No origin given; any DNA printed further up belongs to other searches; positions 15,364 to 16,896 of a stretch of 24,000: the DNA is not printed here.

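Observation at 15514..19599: Rep-linked four-gene block ending in an LRAT-like effector: candidate undescribed conflict/defence or plasmid-maintenance module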

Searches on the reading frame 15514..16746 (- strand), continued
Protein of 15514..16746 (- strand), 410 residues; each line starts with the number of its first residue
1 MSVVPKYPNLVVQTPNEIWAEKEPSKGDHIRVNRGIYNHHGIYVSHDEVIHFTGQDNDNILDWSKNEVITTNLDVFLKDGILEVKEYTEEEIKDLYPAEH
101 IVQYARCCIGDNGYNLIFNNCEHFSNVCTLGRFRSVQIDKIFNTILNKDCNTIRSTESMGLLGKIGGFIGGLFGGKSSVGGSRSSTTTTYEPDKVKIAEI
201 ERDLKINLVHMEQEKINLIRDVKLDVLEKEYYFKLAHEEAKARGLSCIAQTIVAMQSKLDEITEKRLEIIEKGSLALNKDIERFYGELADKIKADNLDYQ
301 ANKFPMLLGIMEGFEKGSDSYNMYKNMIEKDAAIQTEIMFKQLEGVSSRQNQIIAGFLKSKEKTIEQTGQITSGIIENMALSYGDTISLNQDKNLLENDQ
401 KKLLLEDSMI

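Call 36: find_encoding_contigs(protein=P0010, flank=8000, max_places=3)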
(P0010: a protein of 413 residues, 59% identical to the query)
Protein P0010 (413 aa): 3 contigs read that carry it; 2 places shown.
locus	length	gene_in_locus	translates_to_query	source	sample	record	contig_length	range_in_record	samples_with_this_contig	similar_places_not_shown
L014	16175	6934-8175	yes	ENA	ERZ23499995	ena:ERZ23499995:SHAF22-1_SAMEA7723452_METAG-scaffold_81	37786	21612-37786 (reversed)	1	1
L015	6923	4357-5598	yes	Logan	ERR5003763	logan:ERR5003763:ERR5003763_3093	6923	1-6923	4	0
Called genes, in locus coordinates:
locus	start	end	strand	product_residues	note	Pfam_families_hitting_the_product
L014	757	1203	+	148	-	-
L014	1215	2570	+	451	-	PF05958:tRNA_U5-meth_tr, PF01555:N6_N4_Mtase (weak), PF02475:TRM5-TYW2_MTfase, PF03602:Cons_hypoth95, PF05175:MTS, PF06325:PrmA (weak), PF13847:Methyltransf_31, PF13649:Methyltransf_25, +3 more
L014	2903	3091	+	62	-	PF13408:Zn_ribbon_recom (weak)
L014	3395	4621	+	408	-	PF00239:Resolvase (weak), PF07508:Recombinase, PF13408:Zn_ribbon_recom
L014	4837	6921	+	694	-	-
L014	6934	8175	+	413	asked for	PF04970:LRAT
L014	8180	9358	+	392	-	-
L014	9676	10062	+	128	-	-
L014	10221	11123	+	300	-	PF18754:Nmad3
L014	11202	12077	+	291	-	PF22483:Mu-transpos_C_2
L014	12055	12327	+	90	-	-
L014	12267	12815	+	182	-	PF01695:IstB_IS21, PF00308:Bac_DnaA (weak), PF20720:nSTAND3 (faint), PF00004:AAA (faint)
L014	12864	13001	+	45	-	PF17866:AAA_lid_6 (weak)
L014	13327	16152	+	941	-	PF03235:GmrSD_N, PF07510:GmrSD_C, PF14088:DUF4268, PF24698:DUF7662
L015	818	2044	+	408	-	PF00239:Resolvase (weak), PF07508:Recombinase, PF13408:Zn_ribbon_recom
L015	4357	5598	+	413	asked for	PF04970:LRAT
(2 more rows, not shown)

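Call 37: predict_structure(alignment_id=A1)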
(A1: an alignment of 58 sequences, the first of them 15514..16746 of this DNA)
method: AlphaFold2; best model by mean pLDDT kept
length: 410 residues; sequences in the alignment: 58
mean_pLDDT: 69.1   pTM: 0.35
mean pLDDT of the five models: 69.1, 64.4, 63.1, 62.1, 60.5
residues with pLDDT >= 90: 82; 70-90: 159; 50-70: 85; < 50: 84
segments of 3 or more residues with pLDDT < 50: 1-14, 148-191, 387-410
pLDDT, mean of each block of 10 residues (from residue 1): 40 64 94 84 94 60 66 87 89 82 80 54 73 61 54 28 27 30 34 65 78 79 75 69 64 68 74 82 90 94 92 90 92 92 88 80 76 69 50 33 31
secondary structure, 60 per line:
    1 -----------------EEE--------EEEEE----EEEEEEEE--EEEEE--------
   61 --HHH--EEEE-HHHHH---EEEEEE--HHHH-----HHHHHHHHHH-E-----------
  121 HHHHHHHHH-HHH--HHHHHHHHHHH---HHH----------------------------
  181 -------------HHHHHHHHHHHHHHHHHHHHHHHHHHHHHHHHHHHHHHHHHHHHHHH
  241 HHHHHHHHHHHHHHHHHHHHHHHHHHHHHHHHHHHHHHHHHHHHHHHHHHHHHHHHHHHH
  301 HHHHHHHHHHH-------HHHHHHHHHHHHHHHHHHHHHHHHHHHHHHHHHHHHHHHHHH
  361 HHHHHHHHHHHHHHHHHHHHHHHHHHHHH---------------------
elements in order: E18-20 E29-33 E38-45 E48-52 E68-71 H73-77 E81-86 H89-92 H98-107 H121-129 H136-146 H194-311 H319-389

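Call 43: fold_search(model_id=the predicted structure, library=pdb)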
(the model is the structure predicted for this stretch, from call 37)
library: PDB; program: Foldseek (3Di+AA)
matches with E <= 10: 495; with E <= 0.001: 7
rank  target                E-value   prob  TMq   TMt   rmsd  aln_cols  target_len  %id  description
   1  4fa0                  1.3e-05  1.00  0.20  0.72   4.3       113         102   26  Crystal structure of human AdPLA to 2.65 A resolution (released 2012-06-06)
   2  7zot_A                2.5e-05  1.00  0.20  0.64   6.1       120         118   22  crystal structure of PLAAT4 N-terminal domain (released 2022-10-26)
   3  7zom                  3.0e-05  1.00  0.21  0.71   4.3       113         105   27  Crystal structure of N-terminal catalytic domain of human PLAAT3 (released 2023-04-26)
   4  4dot                  5.1e-05  1.00  0.20  0.72   4.3       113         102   26  Crystal structure of human HRASLS3. (released 2012-05-30)
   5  4dpz                  1.5e-04  1.00  0.22  0.72   4.0       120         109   25  Crystal structure of human HRASLS2 (released 2012-05-30)
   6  7c3z                  2.0e-04  1.00  0.20  0.69   4.5       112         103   26  The structure of class II tumor suppressor protein H-REV107 (released 2021-05-19)
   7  2kyt_MODEL_1_A        5.7e-04  1.00  0.21  0.61   5.3       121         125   26  Solution structure of the H-REV107 N-terminal domain (released 2010-11-03)
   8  2lkt_MODEL_1_A        4.8e-03  1.00  0.19  0.55   5.7       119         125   26  Solution structure of N-terminal domain of human TIG3 in 2 M UREA (released 2012-10-24)
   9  4q95_A                6.3e-03  1.00  0.16  0.44  14.0       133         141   21  Crystal structure of HRASLS3/LRAT chimeric protein (released 2014-10-29)
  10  4q95_B                6.7e-03  1.00  0.16  0.47   8.5       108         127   21  Crystal structure of HRASLS3/LRAT chimeric protein (released 2014-10-29)
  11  3zx6_A                1.7e-01  0.63  0.18  0.22  12.3       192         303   13  Structure of Hamp(AF1503)-Tsr fusion - Hamp (A291V) mutant (released 2012-02-29)
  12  3zx6_B                2.4e-01  0.63  0.20  0.24  13.1       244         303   12  Structure of Hamp(AF1503)-Tsr fusion - Hamp (A291V) mutant (released 2012-02-29)
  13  8xud_I                2.7e-01  0.84  0.13  0.34   4.8        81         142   16  Crystal structure of adaptor NlpI in complex with endopeptidase MepS and PDZ-protease Prc (released 2024-06-05)
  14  6rwa_A                3.2e-01  0.14  0.16  0.05  27.4       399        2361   10  Cryo-EM structure of Photorhabdus luminescens TcdA4 (released 2019-10-23)
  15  4ke2_A                4.5e-01  1.00  0.34  0.68   2.3       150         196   11  Crystal structure of the hyperactive Type I antifreeze from winter flounder (released 2014-02-26)
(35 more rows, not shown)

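Call 52: find_related_loci(query=A1, collection=genome_contigs, flank=10000)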
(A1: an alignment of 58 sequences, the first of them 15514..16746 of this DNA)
Query A1 (410 aa) in genome_contigs; peptide patterns used: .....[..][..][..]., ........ (x = any residue, [..] = any of these).
511 stretches matched a pattern; 452 encode a relative of the query (tblastn E <= 1e-3); the best 80 are kept; 80 distinct loci.
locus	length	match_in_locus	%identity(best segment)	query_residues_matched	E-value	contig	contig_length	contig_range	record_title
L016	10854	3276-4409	57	1-380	2e-145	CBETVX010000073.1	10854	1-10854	MAG TPA_asm: uncultured Eubacteriales bacterium isolate SRR13515399_binner123_Refined_12 genome assembly, contig: ERZ250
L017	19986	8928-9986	57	17-379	8e-135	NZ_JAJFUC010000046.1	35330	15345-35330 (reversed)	MAG: Clostridium sp. isolate bin.369 k141_2717520, whole genome shotgun sequence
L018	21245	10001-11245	49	3-408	2e-134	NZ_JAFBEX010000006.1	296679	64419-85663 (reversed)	Neobacillus cucumis strain DSM 101566 Ga0454074_06, whole genome shotgun sequence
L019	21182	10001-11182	54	17-406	3e-132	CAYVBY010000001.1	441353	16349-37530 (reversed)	MAG TPA_asm: uncultured Clostridium sp. isolate SRP313737_co1_188 genome assembly, contig: NODE_4_length_441353_cov_21.2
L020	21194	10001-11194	49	1-393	2e-130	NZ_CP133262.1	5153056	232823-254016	Neobacillus sp. OS1-33 chromosome, complete genome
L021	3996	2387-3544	55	17-405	2e-131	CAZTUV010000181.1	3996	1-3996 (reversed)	MAG TPA_asm: uncultured Alistipes sp. isolate SRP350583_co1_570 genome assembly, contig: NODE_33126_length_3996_cov_10.5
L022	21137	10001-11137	53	5-379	5e-126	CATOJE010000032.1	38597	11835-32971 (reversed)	MAG TPA_asm: uncultured Lachnospiraceae bacterium isolate MGG30527_1680015434 genome assembly, contig: SAMEA27200668_454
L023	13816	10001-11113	55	2-377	3e-126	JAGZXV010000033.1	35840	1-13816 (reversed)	MAG: Clostridiaceae bacterium isolate L2_013_000G1_dasL2_013_000G1_metabat.metabat.107 L2_013_000G1_scaffold_1072, whole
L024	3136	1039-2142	55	17-390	2e-129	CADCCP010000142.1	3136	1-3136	MAG: uncultured Ruminococcus sp. isolate RUG14527 genome assembly, contig: RUG14527_asm_142, whole genome shotgun sequen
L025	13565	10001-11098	53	17-379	8e-125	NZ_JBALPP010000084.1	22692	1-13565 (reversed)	Neobacillus drentensis strain JJ1276 JJ-1276_contig_86, whole genome shotgun sequence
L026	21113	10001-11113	54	2-377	9e-124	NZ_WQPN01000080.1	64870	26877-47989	Clostridium sp. MCC353 NODE_100_length_64790_cov_45.210125, whole genome shotgun sequence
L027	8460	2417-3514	52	8-380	2e-122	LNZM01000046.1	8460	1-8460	MAG: Candidatus Epulonipiscioides saccharophilum isolate PG-AS2M_MBin01 AS2M_MBin01_14, whole genome shotgun sequence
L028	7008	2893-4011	53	15-379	3e-122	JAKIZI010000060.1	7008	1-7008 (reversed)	MAG: Bacteroidetes bacterium isolate UR.bin43 NODE_60_length_7008_cov_4.618237, whole genome shotgun sequence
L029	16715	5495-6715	50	2-407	2e-120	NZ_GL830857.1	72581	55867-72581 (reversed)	Phascolarctobacterium succinatutens YIT 12067 Scfld36, whole genome shotgun sequence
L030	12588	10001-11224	52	4-407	2e-119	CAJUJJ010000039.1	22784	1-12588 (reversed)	MAG TPA_asm: uncultured Clostridia bacterium isolate MGBC150949 genome assembly, contig: MGBC150949.39, whole genome sho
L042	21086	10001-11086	50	15-379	1e-107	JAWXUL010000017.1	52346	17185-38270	MAG: Eubacteriales bacterium isolate FM_48_G117_IV NODE_242_length_52347_cov_20.698101, whole genome shotgun sequence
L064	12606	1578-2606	33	12-368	1e-56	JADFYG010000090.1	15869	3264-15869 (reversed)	MAG: Candidatus Riflebacteria bacterium isolate nDJH6bin19 nDJH6_bin19_NODE_90_length_15869_cov_9.978656, whole genome s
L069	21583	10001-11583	32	16-329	5e-44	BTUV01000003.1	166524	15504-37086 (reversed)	MAG: Ignavibacteriales bacterium AMX-MBFR-48 DNA, sequence003, whole genome shotgun sequence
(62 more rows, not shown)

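Call 66: search_protein_families(library=pfam, alignment_id=A5, max_evalue=0.00001)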
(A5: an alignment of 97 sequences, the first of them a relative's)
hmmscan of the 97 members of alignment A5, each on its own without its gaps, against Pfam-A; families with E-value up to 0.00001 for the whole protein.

A. member 1, L016:5043-6209:+ (388 aa): 1 family
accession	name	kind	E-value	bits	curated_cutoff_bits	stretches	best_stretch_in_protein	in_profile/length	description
PF13289.12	SIR2_2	-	1.8e-11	44.7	24.5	1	177-334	3-122/141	SIR2-like domain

B. families by the number of members that match (of 97 scanned): 116 families (the first 25 are shown)
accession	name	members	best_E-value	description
PF08543.17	Phos_pyr_kin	3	1e-96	Phosphomethylpyrimidine kinase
PF00294.29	PfkB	3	4.3e-11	pfkB family carbohydrate kinase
PF00375.23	SDF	2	3.6e-91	Sodium:dicarboxylate symporter family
PF03313.21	SDH_alpha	2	1.4e-65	Serine dehydratase alpha chain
PF13483.12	Lactamase_B_3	2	3e-34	Beta-lactamase superfamily domain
PF00072.30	Response_reg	2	1.1e-32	Response regulator receiver domain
PF01206.22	TusA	2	2.2e-17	Sulfurtransferase TusA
PF02635.20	DsrE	2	4.9e-08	DsrE/DsrF-like family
PF14057.11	GGGtGRT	1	6.8e-189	GGGtGRT protein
PF02119.21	FlgI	1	4.7e-129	Flagellar P-ring protein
PF03616.19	Glt_symporter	1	1.1e-106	Sodium/glutamate symporter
PF01384.25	PHO4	1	1.9e-93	Phosphate transporter family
PF01116.26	F_bP_aldolase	1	7.4e-84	Fructose-bisphosphate aldolase class-II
PF00145.23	DNA_methylase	1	6.9e-78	C-5 cytosine-specific DNA methylase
PF00448.28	SRP54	1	5.6e-77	SRP54-type protein, GTPase domain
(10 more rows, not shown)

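Call 67: search_protein_families(library=pfam, alignment_id=A6, max_evalue=0.00001)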
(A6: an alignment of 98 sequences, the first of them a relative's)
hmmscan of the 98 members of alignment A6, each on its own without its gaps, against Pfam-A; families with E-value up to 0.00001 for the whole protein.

A. member 1, L039:5817-6539:+ (240 aa): 1 family
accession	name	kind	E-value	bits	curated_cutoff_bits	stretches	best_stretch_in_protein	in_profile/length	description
PF01427.22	Peptidase_M15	-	5.6e-43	147.5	27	1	33-231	3-198/199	D-ala-D-ala dipeptidase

B. families by the number of members that match (of 98 scanned): 110 families (the first 25 are shown)
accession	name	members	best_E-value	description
PF00589.27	Phage_integrase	4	1.3e-21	Phage integrase family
PF01427.22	Peptidase_M15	3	5.6e-43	D-ala-D-ala dipeptidase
PF00005.33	ABC_tran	3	1.5e-34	ABC transporter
PF14659.12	Phage_int_SAM_3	3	7.9e-19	Phage integrase, N-terminal SAM-like domain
PF06725.17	3D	3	3.1e-16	3D domain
PF06723.19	MreB_Mbl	2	6.4e-144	MreB/Mbl protein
PF00145.23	DNA_methylase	2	1.2e-101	C-5 cytosine-specific DNA methylase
PF00358.26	PTS_EIIA_1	2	1.6e-34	phosphoenolpyruvate-dependent sugar phosphotransferase system, EIIA 1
PF02518.31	HATPase_c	2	3.5e-26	Histidine kinase-, DNA gyrase B-, and HSP90-like ATPase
PF03466.25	LysR_substrate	2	3.2e-21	LysR substrate binding domain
PF00126.33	HTH_1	2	4.1e-19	Bacterial regulatory helix-turn-helix protein, lysR family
PF02661.23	Fic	2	3.6e-18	Fic/DOC family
PF14657.12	Arm-DNA-bind_4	2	5.3e-15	Arm DNA-binding domain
PF13304.12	AAA_21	2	7.1e-12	AAA domain, putative AbiEii toxin, Type IV TA system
PF02129.25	Peptidase_S15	2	2.1e-06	X-Pro dipeptidyl-peptidase (S15 family)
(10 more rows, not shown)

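Call 68: search_protein_families(library=padloc, alignment_id=A5, max_evalue=1e-10)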
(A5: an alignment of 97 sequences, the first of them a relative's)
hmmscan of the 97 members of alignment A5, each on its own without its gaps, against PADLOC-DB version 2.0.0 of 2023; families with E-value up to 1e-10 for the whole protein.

A. member 1, L016:5043-6209:+ (388 aa): 22 families
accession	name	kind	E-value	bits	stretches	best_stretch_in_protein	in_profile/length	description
PDLC04075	SIR2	-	3.5e-84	281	1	40-371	36-393/414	-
PDLC04084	SIR2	-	1.8e-41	140.7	1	54-358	38-365/414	-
PDLC04093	SIR2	-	9.5e-37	124.9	1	48-358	14-328/395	-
PDLC04094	SIR2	-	3.6e-34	116.6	1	55-330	20-293/399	-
PDLC04087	SIR2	-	5.1e-34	115.7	1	46-338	6-291/343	-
PDLC02186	SIR2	-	6.9e-33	112.3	1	145-342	133-345/412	-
PDLC04076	SIR2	-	4.8e-32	109.6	1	53-358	24-363/406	-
PDLC04082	SIR2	-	6.5e-29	98.9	1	47-360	5-308/345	-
PDLC04085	SIR2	-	6e-28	95.9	1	131-256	147-280/463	-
PDLC04081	SIR2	-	9.4e-28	95.4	1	50-331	10-296/345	-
PDLC04079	SIR2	-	2.2e-27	93.7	1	159-363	170-385/430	-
PDLC04090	SIR2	-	4.1e-27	93.4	1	131-348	140-365/426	-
PDLC02414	Aga_SIR2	-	2.9e-26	90.5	1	174-372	118-299/313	-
PDLC04089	SIR2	-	7e-23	79.4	1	163-359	96-293/336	-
PDLC02408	Aga_SIR2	-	2.1e-22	77.7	1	169-367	144-325/343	Class II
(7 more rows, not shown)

B. families by the number of members that match (of 97 scanned): 133 families (the first 25 are shown)
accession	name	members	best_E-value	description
PDLC03924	MkoC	2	1.3e-36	-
PDLC04140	mad8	2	6.4e-20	mads_8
PDLC04103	HerA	1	1.3e-181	-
PDLC04988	PDC-S29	1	1.8e-93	-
PDLC03378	MTase_II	1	1.5e-91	Type II methyltransferase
PDLC04075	SIR2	1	3.5e-84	-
PDLC03272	MTase_II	1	2.2e-83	Type II methyltransferase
PDLC00031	DruM2|DruM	1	3.8e-70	DNA cytosine methylase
PDLC03234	MTase_II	1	1.6e-69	Type II methyltransferase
PDLC00027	DruM2|DruM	1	2.4e-68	DNA cytosine methylase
PDLC04105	HerA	1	1.7e-66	-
PDLC02203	MzaA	1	7.5e-63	-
PDLC05009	PDC-S37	1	1.3e-61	-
PDLC00026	DruM2|DruM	1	3e-61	DNA cytosine methylase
PDLC03326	MTase_II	1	1.7e-58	Type II methyltransferase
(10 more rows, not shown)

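Call 69: search_protein_families(library=padloc, alignment_id=A6, max_evalue=1e-10)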
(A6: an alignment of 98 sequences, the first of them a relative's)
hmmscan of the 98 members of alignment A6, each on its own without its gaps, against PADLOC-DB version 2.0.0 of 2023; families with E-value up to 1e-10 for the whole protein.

A. member 1, L039:5817-6539:+ (240 aa): 0 families

B. families by the number of members that match (of 98 scanned): 99 families (the first 25 are shown)
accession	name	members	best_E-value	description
PDLC04135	mad3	3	1.3e-28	mads_3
PDLC01829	CARF2--CARF_HEPN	2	1.3e-189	-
PDLC03330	MTase_II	2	1.1e-119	Type II methyltransferase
PDLC03378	MTase_II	2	1.5e-115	Type II methyltransferase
PDLC00027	DruM2|DruM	2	1.3e-112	DNA cytosine methylase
PDLC03272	MTase_II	2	2.1e-97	Type II methyltransferase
PDLC01830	CARF2--CARF_HEPN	2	2.5e-91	-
PDLC00031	DruM2|DruM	2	8.2e-80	DNA cytosine methylase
PDLC03234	MTase_II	2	3.3e-79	Type II methyltransferase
PDLC00026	DruM2|DruM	2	3.2e-78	DNA cytosine methylase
PDLC00033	DruM2|DruM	2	1e-76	DNA cytosine methylase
PDLC03326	MTase_II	2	6.9e-74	Type II methyltransferase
PDLC02650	DrmMII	2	2.6e-68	DrmMII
PDLC03237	MTase_II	2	2.4e-66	Type II methyltransferase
PDLC03307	MTase_II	2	2.7e-66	Type II methyltransferase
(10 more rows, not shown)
